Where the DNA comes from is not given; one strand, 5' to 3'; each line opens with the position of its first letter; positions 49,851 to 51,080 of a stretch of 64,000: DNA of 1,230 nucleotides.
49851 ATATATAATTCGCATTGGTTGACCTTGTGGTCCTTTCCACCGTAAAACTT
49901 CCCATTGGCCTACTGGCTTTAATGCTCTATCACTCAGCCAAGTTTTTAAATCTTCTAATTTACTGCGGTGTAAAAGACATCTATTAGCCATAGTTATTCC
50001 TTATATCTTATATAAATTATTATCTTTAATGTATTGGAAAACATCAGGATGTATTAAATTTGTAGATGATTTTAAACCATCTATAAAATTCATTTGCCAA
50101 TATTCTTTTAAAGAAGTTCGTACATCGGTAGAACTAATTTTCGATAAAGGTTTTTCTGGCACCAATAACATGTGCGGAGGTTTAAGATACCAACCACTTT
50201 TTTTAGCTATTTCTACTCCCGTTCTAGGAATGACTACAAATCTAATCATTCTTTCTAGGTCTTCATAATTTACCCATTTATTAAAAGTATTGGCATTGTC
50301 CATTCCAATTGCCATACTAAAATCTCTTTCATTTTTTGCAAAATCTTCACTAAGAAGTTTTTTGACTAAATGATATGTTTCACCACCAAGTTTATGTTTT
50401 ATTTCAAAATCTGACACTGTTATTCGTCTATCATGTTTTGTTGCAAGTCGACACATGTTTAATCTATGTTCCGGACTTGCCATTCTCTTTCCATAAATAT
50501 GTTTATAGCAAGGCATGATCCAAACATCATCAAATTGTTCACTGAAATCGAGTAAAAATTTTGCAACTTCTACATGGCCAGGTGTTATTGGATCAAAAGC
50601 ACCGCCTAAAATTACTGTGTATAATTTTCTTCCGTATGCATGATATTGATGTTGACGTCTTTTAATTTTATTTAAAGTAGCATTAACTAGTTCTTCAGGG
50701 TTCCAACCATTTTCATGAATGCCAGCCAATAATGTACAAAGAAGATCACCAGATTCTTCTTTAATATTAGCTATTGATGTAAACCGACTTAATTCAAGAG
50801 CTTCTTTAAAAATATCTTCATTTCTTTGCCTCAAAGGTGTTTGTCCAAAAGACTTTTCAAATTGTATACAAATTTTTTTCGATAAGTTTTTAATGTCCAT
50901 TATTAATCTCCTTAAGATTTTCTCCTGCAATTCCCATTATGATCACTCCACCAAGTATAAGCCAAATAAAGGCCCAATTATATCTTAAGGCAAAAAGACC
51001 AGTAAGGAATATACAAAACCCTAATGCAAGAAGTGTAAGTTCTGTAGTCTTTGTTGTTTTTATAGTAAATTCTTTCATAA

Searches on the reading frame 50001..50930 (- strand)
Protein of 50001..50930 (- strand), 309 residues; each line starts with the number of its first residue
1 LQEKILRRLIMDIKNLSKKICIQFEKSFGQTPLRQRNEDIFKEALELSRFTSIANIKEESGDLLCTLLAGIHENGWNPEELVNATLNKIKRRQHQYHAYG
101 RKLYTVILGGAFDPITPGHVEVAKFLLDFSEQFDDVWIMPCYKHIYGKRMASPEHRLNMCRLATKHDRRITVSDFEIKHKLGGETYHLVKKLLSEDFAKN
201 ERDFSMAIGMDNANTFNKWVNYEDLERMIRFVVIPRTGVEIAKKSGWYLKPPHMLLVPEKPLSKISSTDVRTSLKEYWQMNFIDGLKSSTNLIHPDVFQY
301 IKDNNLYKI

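Call 60: search_protein_families(library=pfam, proteins=[window:50001-50930:-], max_evalue=0.01)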
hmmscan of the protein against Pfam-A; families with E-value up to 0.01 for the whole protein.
window:50001-50930:- (309 aa): 2 families
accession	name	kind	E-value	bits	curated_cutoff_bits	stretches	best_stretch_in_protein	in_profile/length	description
PF01467.32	CTP_transf_like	-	5.5e-17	62.7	21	1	107-272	1-132/133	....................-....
PF03819.22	MazG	-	0.0031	18.2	22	1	52-95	25-72/74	MazG nucleotide pyrophosphohydrolase domain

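Call 72: search_protein_families(library=phrogs, proteins=[window:50001-50930:-], max_evalue=0.001)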
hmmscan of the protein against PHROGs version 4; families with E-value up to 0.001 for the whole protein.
window:50001-50930:- (309 aa): 0 families
